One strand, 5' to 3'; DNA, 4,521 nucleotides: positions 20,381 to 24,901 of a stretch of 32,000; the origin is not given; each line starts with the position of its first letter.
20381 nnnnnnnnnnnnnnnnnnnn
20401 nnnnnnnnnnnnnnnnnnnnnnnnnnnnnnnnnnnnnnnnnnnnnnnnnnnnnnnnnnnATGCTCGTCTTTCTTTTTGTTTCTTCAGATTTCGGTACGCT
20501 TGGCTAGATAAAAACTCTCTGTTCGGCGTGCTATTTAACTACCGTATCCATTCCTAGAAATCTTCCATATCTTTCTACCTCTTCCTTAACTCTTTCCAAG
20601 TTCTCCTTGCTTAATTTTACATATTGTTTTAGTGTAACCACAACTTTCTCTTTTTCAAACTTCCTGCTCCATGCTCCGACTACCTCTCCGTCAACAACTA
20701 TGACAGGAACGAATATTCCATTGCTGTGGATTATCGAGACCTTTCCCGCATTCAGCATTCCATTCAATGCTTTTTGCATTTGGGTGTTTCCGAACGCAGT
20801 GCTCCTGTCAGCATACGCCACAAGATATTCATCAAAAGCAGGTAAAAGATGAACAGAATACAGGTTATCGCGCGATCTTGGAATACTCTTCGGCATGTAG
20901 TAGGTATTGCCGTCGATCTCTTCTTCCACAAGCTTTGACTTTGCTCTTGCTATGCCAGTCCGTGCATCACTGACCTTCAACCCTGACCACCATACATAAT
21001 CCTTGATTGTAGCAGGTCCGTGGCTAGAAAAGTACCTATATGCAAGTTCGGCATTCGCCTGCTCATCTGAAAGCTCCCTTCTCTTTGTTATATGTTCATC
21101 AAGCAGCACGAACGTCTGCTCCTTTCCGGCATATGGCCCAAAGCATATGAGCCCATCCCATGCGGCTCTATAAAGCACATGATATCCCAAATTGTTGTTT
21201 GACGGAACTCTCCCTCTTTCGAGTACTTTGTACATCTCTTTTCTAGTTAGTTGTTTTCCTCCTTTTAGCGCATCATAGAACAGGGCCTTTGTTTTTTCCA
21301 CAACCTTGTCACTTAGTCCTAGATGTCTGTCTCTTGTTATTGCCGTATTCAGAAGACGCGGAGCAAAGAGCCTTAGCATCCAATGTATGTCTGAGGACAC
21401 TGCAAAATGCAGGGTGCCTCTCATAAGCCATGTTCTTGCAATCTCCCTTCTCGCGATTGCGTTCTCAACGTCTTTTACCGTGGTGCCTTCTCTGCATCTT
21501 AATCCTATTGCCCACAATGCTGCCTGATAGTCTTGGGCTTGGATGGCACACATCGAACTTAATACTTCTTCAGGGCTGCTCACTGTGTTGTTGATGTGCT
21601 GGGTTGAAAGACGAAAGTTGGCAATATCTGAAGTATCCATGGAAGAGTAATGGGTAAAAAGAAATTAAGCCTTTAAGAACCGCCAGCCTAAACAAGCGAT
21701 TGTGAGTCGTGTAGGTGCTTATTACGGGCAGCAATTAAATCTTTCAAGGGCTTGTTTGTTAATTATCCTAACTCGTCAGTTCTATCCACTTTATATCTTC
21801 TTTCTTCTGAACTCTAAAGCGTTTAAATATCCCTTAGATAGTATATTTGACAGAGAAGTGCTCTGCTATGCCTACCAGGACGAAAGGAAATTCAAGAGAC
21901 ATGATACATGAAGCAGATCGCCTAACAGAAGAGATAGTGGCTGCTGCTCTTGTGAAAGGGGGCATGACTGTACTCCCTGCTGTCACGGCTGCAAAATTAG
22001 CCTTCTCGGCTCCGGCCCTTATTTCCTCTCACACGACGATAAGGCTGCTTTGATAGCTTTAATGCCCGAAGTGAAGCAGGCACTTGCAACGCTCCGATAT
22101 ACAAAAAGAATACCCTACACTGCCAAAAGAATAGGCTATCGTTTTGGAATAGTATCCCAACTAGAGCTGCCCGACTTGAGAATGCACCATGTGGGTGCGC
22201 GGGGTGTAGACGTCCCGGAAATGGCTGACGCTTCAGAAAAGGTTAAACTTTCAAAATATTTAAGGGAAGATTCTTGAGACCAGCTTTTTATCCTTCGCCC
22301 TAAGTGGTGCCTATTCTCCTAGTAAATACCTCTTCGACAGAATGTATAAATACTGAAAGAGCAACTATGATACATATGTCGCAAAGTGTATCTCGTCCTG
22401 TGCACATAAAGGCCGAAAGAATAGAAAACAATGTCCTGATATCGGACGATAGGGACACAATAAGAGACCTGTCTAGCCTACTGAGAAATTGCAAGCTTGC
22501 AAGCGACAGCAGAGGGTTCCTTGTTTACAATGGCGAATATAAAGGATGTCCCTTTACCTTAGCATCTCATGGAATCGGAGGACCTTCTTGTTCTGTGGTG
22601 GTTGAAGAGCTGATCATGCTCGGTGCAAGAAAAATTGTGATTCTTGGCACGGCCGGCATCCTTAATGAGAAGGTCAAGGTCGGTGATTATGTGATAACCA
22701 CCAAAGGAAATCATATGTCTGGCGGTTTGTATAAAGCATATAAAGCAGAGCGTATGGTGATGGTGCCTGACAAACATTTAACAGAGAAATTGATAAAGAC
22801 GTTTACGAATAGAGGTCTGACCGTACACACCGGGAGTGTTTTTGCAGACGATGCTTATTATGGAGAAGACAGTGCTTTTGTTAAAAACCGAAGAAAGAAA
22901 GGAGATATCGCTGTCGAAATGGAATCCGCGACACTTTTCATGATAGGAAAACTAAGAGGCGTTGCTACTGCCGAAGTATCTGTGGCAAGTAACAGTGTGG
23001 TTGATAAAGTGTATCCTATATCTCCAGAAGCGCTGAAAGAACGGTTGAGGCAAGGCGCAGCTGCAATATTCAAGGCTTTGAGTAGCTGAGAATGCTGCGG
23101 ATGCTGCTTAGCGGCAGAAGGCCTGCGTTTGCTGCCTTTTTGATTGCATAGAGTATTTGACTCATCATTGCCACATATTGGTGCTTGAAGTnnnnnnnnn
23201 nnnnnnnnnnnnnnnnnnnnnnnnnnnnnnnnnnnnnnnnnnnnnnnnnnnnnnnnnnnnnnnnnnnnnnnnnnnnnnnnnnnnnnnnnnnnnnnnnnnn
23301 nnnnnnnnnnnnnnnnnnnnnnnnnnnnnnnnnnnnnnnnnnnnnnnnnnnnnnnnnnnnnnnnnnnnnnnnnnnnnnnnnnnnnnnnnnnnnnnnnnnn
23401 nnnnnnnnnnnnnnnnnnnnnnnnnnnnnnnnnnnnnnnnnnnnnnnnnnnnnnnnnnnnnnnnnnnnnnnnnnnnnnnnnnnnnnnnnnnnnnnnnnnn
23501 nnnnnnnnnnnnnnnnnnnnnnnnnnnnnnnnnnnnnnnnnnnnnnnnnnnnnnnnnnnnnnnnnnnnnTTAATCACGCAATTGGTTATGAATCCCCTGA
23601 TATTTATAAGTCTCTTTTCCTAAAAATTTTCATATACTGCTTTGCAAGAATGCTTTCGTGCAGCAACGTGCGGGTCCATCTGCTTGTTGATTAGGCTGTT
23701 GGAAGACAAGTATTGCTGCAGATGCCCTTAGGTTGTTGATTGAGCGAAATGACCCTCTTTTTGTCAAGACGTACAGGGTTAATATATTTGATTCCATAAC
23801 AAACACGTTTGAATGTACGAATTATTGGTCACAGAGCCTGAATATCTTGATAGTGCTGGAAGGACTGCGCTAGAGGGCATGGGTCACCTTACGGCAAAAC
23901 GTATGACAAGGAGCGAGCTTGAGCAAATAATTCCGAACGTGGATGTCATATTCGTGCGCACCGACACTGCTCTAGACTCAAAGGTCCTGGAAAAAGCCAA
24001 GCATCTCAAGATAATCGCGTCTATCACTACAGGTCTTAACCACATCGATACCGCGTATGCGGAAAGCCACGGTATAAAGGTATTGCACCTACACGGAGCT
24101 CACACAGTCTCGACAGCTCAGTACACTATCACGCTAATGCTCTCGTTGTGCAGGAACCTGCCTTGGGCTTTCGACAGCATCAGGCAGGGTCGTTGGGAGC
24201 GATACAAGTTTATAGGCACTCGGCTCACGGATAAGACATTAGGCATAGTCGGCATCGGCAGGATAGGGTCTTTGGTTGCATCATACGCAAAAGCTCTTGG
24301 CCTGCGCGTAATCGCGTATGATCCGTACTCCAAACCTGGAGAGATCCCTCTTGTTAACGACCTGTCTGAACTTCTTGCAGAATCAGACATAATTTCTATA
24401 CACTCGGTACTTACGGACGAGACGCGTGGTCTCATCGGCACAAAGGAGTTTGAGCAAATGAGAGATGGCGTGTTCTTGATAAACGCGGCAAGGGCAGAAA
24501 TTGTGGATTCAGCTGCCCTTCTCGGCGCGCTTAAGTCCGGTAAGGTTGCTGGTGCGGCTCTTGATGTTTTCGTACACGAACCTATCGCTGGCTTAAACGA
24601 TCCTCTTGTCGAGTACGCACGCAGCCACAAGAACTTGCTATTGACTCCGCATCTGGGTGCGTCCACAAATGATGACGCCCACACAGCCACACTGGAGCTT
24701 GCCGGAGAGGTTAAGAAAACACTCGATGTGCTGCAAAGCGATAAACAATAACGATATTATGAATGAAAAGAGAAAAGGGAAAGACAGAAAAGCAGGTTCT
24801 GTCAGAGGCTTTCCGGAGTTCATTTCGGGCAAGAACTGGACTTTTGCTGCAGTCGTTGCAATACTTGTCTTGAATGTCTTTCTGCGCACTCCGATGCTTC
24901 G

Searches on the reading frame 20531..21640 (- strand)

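Call 68: search_protein_families(library=pfam, proteins=[window:20531-21640:-], max_evalue=0.001)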
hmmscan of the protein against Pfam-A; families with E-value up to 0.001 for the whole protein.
window:20531-21640:- (369 aa): 1 family
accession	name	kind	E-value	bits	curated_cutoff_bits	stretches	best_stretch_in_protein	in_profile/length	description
PF06224.18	AlkZ-like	-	1.7e-60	205.9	25.9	1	28-361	2-329/329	DNA glycosylase AlkZ-like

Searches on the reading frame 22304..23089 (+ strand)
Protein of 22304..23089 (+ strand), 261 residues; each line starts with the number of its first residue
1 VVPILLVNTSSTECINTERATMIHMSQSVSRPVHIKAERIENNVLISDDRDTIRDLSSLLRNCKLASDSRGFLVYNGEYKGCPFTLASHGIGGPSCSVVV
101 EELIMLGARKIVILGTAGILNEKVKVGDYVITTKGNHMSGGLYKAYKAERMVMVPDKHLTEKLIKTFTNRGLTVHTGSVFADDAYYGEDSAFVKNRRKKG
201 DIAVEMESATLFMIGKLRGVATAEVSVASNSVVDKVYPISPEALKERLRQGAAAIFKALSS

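Call 68: search_protein_families(library=pfam, proteins=[window:22304-23089:+], max_evalue=0.001)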
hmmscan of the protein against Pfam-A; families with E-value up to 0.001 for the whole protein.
window:22304-23089:+ (261 aa): 1 family
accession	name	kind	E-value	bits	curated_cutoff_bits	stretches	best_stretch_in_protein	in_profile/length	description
PF01048.26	PNP_UDP_1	-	8.9e-32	110.8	25.1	1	48-254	7-223/233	Phosphorylase superfamily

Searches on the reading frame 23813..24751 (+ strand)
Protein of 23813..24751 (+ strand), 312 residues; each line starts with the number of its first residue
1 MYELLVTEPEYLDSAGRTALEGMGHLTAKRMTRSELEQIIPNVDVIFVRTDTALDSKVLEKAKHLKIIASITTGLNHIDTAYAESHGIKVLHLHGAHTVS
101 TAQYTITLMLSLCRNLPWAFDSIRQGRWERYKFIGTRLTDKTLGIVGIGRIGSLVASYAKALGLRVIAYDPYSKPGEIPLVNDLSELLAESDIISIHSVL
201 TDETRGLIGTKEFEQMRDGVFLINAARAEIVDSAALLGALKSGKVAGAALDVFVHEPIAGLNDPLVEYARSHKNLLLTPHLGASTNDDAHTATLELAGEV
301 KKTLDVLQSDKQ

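Call 69: search_protein_families(library=pfam, proteins=[window:23813-24751:+], max_evalue=0.001)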
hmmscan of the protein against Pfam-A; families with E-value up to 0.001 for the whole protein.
window:23813-24751:+ (312 aa): 2 families
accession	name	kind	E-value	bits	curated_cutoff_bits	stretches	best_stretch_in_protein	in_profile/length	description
PF02826.25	2-Hacid_dh_C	-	6.8e-56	188.9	25.1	1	106-282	1-178/178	D-isomer specific 2-hydroxyacid dehydrogenase, NAD binding domain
PF00389.36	2-Hacid_dh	-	2e-21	76.5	24.6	1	30-221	27-103/134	D-isomer specific 2-hydroxyacid dehydrogenase, catalytic domain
